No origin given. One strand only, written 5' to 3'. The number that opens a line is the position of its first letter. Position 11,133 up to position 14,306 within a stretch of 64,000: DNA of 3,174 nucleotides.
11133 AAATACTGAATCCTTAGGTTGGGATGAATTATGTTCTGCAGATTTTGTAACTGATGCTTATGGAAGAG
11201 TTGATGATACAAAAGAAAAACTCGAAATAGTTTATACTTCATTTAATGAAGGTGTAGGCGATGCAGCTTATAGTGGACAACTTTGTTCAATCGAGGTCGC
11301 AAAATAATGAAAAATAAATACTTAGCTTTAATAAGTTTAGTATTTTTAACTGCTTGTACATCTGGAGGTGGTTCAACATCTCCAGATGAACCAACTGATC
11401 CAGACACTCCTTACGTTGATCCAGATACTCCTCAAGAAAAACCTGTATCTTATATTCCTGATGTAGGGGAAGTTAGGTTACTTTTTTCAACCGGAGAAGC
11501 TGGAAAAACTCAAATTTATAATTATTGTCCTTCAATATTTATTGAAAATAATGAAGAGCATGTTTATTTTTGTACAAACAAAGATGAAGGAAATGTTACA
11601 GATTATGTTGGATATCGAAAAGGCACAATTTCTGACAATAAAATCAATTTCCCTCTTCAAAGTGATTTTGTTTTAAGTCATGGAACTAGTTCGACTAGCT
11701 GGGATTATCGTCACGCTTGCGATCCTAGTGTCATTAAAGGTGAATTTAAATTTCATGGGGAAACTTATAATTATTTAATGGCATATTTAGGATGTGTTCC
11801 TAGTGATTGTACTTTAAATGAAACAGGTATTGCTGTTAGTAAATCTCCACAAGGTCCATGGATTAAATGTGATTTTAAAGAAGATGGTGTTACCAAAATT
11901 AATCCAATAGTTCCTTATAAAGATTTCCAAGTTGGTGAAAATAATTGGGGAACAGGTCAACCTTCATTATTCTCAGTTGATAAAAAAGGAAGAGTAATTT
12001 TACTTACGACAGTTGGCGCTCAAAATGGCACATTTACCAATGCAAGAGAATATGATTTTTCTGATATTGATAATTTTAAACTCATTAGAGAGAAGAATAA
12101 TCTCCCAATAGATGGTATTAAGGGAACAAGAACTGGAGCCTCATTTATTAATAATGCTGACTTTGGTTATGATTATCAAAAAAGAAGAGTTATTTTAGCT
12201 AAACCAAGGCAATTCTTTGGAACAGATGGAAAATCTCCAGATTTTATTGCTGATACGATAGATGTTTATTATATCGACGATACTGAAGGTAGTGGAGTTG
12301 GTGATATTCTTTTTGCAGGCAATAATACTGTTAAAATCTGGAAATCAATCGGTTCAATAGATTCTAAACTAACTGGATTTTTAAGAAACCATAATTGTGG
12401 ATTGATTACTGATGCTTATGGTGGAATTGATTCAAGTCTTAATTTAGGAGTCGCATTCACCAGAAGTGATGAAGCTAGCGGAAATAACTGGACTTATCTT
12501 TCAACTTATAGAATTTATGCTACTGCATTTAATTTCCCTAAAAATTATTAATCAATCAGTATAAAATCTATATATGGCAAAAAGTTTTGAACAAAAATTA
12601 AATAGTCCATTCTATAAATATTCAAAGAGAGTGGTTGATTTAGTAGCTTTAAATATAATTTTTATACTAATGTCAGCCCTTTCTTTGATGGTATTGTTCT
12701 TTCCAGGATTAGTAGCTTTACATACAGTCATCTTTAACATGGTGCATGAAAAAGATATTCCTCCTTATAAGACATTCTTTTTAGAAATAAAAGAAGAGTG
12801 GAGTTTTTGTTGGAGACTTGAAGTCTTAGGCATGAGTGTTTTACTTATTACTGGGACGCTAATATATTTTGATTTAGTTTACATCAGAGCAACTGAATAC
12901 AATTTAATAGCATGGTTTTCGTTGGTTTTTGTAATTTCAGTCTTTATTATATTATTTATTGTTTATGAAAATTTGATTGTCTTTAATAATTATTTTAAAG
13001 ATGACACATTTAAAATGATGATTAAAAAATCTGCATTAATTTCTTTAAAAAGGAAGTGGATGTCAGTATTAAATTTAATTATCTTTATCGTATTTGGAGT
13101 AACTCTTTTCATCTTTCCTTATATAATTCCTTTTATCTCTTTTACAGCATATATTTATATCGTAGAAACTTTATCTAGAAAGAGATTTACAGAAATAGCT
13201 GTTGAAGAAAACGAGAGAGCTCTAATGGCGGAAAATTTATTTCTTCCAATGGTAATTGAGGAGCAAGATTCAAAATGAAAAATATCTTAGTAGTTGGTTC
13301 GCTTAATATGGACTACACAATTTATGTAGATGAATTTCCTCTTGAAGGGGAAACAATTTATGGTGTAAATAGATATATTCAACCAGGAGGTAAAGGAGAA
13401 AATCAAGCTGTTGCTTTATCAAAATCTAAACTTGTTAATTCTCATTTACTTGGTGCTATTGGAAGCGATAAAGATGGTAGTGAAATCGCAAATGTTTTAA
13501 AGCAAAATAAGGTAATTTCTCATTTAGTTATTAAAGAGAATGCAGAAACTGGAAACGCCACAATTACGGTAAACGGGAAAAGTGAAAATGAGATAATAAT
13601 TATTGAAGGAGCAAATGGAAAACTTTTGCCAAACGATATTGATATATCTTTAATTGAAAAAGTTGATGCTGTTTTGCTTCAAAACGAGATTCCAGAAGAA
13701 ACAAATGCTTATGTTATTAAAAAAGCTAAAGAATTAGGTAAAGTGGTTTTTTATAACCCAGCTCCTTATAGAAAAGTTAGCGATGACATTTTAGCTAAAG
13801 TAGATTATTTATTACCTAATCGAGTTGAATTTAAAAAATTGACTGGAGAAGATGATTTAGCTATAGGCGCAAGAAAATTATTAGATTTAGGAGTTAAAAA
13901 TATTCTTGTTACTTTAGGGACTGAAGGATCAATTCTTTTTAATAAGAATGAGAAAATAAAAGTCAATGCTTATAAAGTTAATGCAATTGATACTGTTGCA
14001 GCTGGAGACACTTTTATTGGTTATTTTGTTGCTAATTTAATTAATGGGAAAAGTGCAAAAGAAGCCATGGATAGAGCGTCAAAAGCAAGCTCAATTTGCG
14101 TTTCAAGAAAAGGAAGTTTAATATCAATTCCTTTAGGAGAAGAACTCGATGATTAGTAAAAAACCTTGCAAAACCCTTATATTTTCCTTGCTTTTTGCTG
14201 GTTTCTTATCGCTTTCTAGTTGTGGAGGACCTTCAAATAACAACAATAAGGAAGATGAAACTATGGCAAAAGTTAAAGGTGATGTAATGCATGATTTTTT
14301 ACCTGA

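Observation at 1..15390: Composite sugar-uptake locus combining LplABC-type transporter, IUNH nucleoside hydrolase, ribokinase, YesL protein, a secreted triple-repeat protein and three beta-propeller-like lipoproteins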

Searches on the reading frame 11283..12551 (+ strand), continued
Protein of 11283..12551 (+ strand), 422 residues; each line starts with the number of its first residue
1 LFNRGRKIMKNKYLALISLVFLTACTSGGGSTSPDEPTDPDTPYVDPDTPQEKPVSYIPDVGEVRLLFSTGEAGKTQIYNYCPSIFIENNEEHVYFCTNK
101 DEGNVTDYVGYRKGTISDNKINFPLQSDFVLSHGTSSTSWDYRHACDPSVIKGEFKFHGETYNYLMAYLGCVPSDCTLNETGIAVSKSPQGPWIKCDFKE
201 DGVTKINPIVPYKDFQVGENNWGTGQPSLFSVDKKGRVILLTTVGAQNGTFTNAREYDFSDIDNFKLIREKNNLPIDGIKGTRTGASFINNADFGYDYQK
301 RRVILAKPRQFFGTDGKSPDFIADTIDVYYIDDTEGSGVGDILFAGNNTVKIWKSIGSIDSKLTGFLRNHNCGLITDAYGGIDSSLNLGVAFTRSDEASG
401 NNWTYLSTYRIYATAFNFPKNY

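Call 34: search_protein_families(library=pfam, proteins=[L072:399-2027:-, L072:2237-3145:+, L072:3170-4174:+, L072:4294-7293:+, L072:7305-8873:+, L072:8891-9877:+, L072:9908-10942:+, L072:10939-12129:+, L072:12148-13197:+, L072:13206-14345:+], max_evalue=0.01)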
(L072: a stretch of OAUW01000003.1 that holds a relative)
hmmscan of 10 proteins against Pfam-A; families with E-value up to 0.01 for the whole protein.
L072:399-2027:- (542 aa): 1 family
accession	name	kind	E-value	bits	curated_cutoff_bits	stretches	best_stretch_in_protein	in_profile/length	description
PF12895.13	ANAPC3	-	0.0054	17.4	27.2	0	129-154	26-51/82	Anaphase-promoting complex, cyclosome, subunit 3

L072:2237-3145:+ (302 aa): 3 families
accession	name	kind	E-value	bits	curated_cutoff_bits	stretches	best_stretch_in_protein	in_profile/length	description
PF00294.29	PfkB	-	1.8e-72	244.7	25.8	1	3-294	2-300/302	pfkB family carbohydrate kinase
PF08543.17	Phos_pyr_kin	-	2e-12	47.4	27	1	162-279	103-227/246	Phosphomethylpyrimidine kinase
PF25270.1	Khk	-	5.4e-05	23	35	1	184-293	246-355/365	Prokaryotic ketohexokinase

L072:3170-4174:+ (334 aa): 2 families
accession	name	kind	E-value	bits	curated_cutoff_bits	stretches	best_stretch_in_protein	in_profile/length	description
PF07168.17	Ureide_permease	-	4.8e-30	105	27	2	170-329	198-357/359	Ureide permease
PF06800.18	Sugar_transport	-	1.1e-09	38.6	26.3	1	55-321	29-272/280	Sugar transport protein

L072:4294-7293:+ (999 aa): 3 families
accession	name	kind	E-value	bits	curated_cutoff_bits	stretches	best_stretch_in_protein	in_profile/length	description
PF07715.20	Plug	-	8.5e-19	68.5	23.9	1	114-218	2-107/107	TonB-dependent Receptor Plug Domain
PF13715.12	CarbopepD_reg_2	-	5.5e-15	55.6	32.2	1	24-106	1-88/88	CarboxypepD_reg-like domain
PF13620.12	CarboxypepD_reg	-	3.3e-09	37.4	32.3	1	23-94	1-81/82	Carboxypeptidase regulatory-like domain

L072:7305-8873:+ (522 aa): 2 families
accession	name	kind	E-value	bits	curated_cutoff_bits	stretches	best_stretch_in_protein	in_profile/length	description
PF07980.17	SusD_RagB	-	8.7e-40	137.6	23.1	1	263-522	1-297/297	SusD family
PF14322.12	SusD-like_3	-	5.7e-27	95.6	27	1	24-220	3-190/191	Starch-binding associating with outer membrane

L072:8891-9877:+ (328 aa): 1 family
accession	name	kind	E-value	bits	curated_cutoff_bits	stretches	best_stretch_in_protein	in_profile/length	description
PF13004.13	BACON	-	3.6e-06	27.3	25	1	67-113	3-49/61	Putative binding domain, N-terminal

L072:9908-10942:+ (344 aa): 0 families

L072:10939-12129:+ (396 aa): 1 family
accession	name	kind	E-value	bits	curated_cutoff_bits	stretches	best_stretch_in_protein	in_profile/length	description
PF01156.24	IU_nuc_hydro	-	4.9e-06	26.9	34.2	1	131-229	95-185/297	Inosine-uridine preferring nucleoside hydrolase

L072:12148-13197:+ (349 aa): 1 family
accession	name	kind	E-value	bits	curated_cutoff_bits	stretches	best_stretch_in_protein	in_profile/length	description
PF01156.24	IU_nuc_hydro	-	1.7e-15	57.9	34.2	1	36-303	1-259/297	Inosine-uridine preferring nucleoside hydrolase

L072:13206-14345:+ (379 aa): 0 families

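Call 36: list_cluster_members(proteins=[L072:9908-10942:+, L072:13206-14345:+, window:11283-12551:+])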
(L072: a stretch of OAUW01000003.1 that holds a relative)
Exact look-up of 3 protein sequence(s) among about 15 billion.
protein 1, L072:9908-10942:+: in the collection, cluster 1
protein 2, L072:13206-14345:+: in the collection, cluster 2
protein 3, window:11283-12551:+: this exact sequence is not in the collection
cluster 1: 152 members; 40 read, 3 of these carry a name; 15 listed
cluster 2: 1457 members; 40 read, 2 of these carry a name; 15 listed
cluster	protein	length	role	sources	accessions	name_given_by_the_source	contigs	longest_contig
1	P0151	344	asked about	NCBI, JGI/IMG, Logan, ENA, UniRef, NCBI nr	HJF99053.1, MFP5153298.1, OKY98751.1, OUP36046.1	MAG TPA: hypothetical protein K8V61_07170 [Bacteroides clarus] | hypothetical protein | Glycosyl hydrolase family 43 n=1 Tax=Bacteroides clarus TaxID=626929 ...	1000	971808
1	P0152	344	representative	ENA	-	-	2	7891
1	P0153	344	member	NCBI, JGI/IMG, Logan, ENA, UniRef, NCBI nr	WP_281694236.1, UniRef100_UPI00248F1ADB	hypothetical protein [Barnesiella viscericola] | hypothetical protein n=1 Tax=Barnesiella viscericola TaxID=397865 RepID=UPI00248F1ADB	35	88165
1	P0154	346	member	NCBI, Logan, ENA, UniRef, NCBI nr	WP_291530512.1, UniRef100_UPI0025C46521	hypothetical protein [Bacteroides sp. UBA939] | hypothetical protein n=1 Tax=Bacteroides sp. UBA939 TaxID=1946092 RepID=UPI0025C46521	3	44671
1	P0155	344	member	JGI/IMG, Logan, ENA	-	-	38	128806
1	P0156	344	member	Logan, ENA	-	-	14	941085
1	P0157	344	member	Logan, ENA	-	-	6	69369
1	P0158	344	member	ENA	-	-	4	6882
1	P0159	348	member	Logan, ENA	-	-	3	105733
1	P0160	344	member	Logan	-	-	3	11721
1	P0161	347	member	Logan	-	-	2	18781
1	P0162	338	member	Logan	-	-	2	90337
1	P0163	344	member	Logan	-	-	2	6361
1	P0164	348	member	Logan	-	-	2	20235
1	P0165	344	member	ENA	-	-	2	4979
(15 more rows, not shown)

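Call 48: find_homologous_proteins(query=P0151, max_evalue=1e-10)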
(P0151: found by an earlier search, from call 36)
Query P0151 (344 aa): 208 proteins with E <= 1e-10 among 789 candidates; the best 120 are listed.
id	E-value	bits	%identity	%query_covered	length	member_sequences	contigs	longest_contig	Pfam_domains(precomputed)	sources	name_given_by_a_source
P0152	1.0e-239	813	98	100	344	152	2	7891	-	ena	-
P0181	2.5e-234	795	96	100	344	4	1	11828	-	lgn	-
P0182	9.3e-231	783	94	100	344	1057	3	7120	-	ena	-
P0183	1.9e-217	740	89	98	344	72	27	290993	-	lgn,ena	-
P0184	1.0e-209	714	85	98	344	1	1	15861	-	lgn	-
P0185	3.4e-204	696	83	100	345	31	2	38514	-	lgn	-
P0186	2.1e-203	693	87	100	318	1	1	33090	-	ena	-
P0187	5.0e-203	692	83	100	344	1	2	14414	-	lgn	-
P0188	2.2e-196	670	80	100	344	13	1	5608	-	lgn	-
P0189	7.7e-195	665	81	97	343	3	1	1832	-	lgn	-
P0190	2.2e-190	651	79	99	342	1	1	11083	-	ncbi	-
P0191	2.6e-190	650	79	98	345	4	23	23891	-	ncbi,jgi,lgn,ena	-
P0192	3.6e-190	650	99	79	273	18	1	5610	-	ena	-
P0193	1.6e-189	648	80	96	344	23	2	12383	-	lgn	-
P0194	2.4e-189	647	78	98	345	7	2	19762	-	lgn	-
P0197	3.5e-183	627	75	100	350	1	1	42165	PF04616.21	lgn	-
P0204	3.8e-174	597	70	100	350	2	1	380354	-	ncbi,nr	ncbi:hypothetical protein RDV77_01580 [Porphyromonadaceae sp. NP-X]|nr:hypothetical protein [Porphyr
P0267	1.5e-145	503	64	97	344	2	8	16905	PF04616.21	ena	-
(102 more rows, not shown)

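Call 59: search_protein_families(library=pfam, proteins=[window:11307-12551:+, L072:10939-12129:+, L072:13206-14345:+, L072:399-2027:-], max_evalue=5)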
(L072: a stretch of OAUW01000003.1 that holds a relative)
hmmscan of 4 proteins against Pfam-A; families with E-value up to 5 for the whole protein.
window:11307-12551:+ (414 aa): 0 families

L072:10939-12129:+ (396 aa): 1 family
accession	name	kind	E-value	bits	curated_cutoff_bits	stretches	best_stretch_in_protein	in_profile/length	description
PF01156.24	IU_nuc_hydro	-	4.9e-06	26.9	34.2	1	131-229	95-185/297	Inosine-uridine preferring nucleoside hydrolase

L072:13206-14345:+ (379 aa): 1 family
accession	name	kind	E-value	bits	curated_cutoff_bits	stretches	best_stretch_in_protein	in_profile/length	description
PF12545.13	DUF3739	-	0.075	14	27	1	175-227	6-59/110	Filamentous haemagglutinin family outer membrane protein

L072:399-2027:- (542 aa): 1 family
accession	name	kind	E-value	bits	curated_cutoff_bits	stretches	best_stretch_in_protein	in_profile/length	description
PF12895.13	ANAPC3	-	0.0054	17.4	27.2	1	129-154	26-51/82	Anaphase-promoting complex, cyclosome, subunit 3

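Call 61: find_encoding_contigs(protein=P0204, flank=10000, max_places=1)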
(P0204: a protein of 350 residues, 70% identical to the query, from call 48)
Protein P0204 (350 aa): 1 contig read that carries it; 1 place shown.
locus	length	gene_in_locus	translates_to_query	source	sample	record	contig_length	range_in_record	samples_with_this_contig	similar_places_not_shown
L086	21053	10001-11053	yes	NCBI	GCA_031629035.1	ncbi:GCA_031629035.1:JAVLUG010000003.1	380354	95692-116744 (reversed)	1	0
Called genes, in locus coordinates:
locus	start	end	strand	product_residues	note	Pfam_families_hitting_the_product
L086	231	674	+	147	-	-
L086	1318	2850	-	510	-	-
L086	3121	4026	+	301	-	PF00294:PfkB, PF08543:Phos_pyr_kin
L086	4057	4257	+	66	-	-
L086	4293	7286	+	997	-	PF13620:CarboxypepD_reg, PF13715:CarbopepD_reg_2, PF07715:Plug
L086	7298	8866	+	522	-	PF14322:SusD-like_3, PF07980:SusD_RagB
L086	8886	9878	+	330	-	PF13004:BACON (weak)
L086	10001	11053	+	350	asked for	-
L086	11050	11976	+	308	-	PF01156:IU_nuc_hydro (weak)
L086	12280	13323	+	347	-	PF01156:IU_nuc_hydro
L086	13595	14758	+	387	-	-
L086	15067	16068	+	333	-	PF06800:Sugar_transport, PF07168:Ureide_permease, PF07857:TMEM144 (weak)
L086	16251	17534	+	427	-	-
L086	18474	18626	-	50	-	-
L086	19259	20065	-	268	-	-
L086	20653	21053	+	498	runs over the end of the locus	PF00999:Na_H_Exchanger, PF02080:TrkA_C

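Call 66: search_protein_representatives(alignment_id=A1)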
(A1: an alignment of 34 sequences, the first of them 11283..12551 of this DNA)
Query: 34 sequences, 408 profile positions. Proteins with E-value up to 0.001 (for the whole library): 681; up to 1e-10: 447; up to 1e-30: 217. The best 150 are listed.
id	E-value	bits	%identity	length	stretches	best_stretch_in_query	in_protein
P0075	1.6e-206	702.6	-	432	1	4-408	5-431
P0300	2.8e-139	481.1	-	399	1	4-404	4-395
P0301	6.8e-110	384.3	-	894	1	48-404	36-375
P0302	3.5e-104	365.5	-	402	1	6-407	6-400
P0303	2.4e-102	359.4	-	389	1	42-404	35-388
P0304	2.1e-100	353.0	-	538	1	39-402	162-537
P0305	3.6e-97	342.4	-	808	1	51-402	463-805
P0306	3.1e-93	329.5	-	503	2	122-408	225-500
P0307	5.3e-93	328.7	-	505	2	55-397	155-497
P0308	2.3e-91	323.3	-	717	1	46-404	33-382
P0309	1.2e-90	320.9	-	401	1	8-397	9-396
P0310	1.7e-90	320.4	-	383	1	53-397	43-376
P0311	2.2e-90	320.1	-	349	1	58-403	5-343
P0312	2.2e-90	320.1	-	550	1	51-403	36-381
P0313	9.8e-90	317.9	-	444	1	7-393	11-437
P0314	1.0e-89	317.8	-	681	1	46-403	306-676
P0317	7.2e-84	298.6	-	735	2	51-402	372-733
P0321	4.1e-80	286.2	-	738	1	64-402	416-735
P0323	5.2e-79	282.6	-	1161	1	63-402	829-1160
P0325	2.4e-78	280.4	-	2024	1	61-402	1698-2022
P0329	3.0e-76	273.5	-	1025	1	59-397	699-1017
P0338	5.2e-72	259.5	-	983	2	62-390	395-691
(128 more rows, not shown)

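Call 67: search_protein_families(library=pfam, proteins=[P0301, P0305, P0308, P0314, P0317, P0321, P0323, P0325, P0329, P0338], max_evalue=0.001)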
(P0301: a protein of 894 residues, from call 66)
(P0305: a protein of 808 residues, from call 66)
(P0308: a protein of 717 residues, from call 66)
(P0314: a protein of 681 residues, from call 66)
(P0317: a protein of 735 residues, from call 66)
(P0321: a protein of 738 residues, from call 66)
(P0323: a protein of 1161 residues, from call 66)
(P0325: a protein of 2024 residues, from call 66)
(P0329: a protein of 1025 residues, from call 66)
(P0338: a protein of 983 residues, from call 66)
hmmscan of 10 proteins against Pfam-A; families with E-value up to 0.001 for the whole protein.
P0301 (894 aa): 1 family
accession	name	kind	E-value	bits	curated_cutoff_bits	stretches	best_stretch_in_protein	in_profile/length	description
PF04616.20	Glyco_hydro_43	-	0.00099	19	32.2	0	58-219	124-275/288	Glycosyl hydrolases family 43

P0305 (808 aa): 0 families

P0308 (717 aa): 0 families

P0314 (681 aa): 0 families

P0317 (735 aa): 1 family
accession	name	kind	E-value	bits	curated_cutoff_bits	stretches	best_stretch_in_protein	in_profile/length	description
PF18887.5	MBG_3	-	4.3e-06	27.2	25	0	47-92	7-56/72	MBG domain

P0321 (738 aa): 1 family
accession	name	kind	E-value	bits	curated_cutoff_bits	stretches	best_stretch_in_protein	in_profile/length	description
PF00404.24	Dockerin_1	-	6.1e-07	30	22.9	1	153-205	1-55/57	Dockerin type I domain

P0323 (1161 aa): 0 families

P0325 (2024 aa): 3 families
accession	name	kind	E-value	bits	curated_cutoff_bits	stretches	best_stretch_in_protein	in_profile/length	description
PF13472.12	Lipase_GDSL_2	-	5.5e-20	73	32.9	1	1163-1350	1-176/178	GDSL-like Lipase/Acylhydrolase family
PF04616.20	Glyco_hydro_43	-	7.1e-19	68.7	32.2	1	335-657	8-286/288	Glycosyl hydrolases family 43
PF00657.28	Lipase_GDSL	-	5.6e-11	43.4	23.6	1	1161-1356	1-207/208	GDSL-like Lipase/Acylhydrolase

P0329 (1025 aa): 1 family
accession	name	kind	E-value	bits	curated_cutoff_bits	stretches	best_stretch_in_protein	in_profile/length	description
PF00404.24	Dockerin_1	-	0.00062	20.3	22.9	0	76-127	2-56/57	Dockerin type I domain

P0338 (983 aa): 0 families

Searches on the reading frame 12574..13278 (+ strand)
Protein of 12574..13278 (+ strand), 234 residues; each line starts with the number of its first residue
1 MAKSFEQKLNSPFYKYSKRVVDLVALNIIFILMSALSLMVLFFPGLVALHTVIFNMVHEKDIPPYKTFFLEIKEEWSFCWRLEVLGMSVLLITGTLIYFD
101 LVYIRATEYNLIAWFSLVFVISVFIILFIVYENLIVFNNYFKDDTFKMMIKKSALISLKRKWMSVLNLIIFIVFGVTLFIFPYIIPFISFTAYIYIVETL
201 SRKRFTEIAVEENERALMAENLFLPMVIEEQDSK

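Call 4: search_protein_families(library=pfam, proteins=[window:12574-13278:+], max_evalue=0.01)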
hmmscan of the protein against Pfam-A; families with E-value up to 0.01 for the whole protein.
window:12574-13278:+ (234 aa): 0 families

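Call 6: search_protein_families(library=ncbifam, proteins=[window:12574-13278:+], max_evalue=0.01)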
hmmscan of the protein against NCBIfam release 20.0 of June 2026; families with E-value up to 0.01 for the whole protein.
window:12574-13278:+ (234 aa): 1 family
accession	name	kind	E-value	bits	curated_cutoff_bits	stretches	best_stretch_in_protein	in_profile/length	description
NF052431.1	MusI_fam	subfamily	2.8e-11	43.6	160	1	9-193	3-181/194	MusI family membrane protein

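Call 59: search_protein_families(library=pfam, proteins=[window:12574-13278:+], max_evalue=5)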
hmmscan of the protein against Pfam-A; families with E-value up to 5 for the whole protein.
window:12574-13278:+ (234 aa): 0 families

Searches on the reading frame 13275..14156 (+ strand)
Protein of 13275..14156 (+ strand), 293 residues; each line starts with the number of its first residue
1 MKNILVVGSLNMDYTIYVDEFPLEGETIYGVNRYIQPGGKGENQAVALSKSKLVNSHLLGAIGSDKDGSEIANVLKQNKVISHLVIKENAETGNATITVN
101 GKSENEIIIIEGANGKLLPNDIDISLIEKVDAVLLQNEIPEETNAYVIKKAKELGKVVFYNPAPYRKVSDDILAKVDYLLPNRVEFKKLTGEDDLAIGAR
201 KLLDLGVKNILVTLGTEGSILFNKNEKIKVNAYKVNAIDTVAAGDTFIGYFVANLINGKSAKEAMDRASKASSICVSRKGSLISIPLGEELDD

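Call 5: search_protein_families(library=pfam, proteins=[window:13275-14156:+], max_evalue=0.01)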
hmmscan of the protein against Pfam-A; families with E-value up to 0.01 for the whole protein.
window:13275-14156:+ (293 aa): 2 families
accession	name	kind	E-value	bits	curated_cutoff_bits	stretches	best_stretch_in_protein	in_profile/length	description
PF00294.29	PfkB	-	4e-59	200.8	25.8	1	1-286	1-300/302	pfkB family carbohydrate kinase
PF08543.17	Phos_pyr_kin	-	8.1e-09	35.7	27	1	164-270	108-226/246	Phosphomethylpyrimidine kinase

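Call 6: search_protein_families(library=ncbifam, proteins=[window:13275-14156:+], max_evalue=0.01)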
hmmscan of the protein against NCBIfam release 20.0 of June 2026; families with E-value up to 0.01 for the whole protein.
window:13275-14156:+ (293 aa): 31 families (the best 25 are shown)
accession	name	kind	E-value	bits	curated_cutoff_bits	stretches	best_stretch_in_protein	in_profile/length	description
TIGR02152.1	D_ribokin_bact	equivalog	2.8e-84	283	299.65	1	4-292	1-297/298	ribokinase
NF008353.0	PRK11142.1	equivalog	9.2e-67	225.7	341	1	1-292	2-300/307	ribokinase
NF053626.1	RibKinHalex1628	equivalog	1.2e-32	113.6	330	1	1-281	1-278/293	ATP-dependent ribose-1-phosphate kinase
TIGR03828.1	pfkB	equivalog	3.1e-26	92.1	292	1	12-281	10-287/305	1-phosphofructokinase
TIGR03168.1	1-PFK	subfamily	4.1e-25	88.3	216.4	1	12-281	10-287/305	hexose kinase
TIGR04382.1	myo_inos_iolC_N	equivalog_domain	1.2e-23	83.9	300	1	6-292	6-306/309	5-dehydro-2-deoxygluconokinase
NF041134.1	R1P_kin_Thcocales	equivalog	8e-21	74.7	500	1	4-270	3-257/291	ADP-dependent ribose-1-phosphate kinase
NF040938.1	KDG_KDGal_kin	equivalog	1.8e-20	73.2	400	1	42-292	34-300/305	bifunctional 2-dehydro-3-deoxygluconokinase/2-dehydro-3-deoxygalactonokinase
NF049991.1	TagKinase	equivalog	3.2e-19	68.9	420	1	56-292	58-312/321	tagatose kinase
TIGR02198.1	rfaE_dom_I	equivalog_domain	5.3e-19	68.5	345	1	2-281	8-302/315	D-glycero-beta-D-manno-heptose-7-phosphate kinase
NF007321.0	PRK09813.1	equivalog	6e-18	65.3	247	1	36-280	22-259/261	fructoselysine 6-kinase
NF041320.1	pfkB_Halo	equivalog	9.9e-17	61.3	400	1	12-282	11-283/302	1-phosphofructokinase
NF006957.1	PRK09434.1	equivalog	5.9e-16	58.8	450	1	32-291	20-302/302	fructokinase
NF041164.1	NucKinThplmales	equivalog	6.6e-14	51.8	450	1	1-276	1-272/295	nucleoside kinase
NF008454.0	PRK11316.1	equivalog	1.2e-13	50.5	521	1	37-281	50-300/475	bifunctional D-glycero-beta-D-manno-heptose-7-phosphate kinase/D-glycero-beta-D-manno-heptose 1-phosphate adenylyltransferase HldE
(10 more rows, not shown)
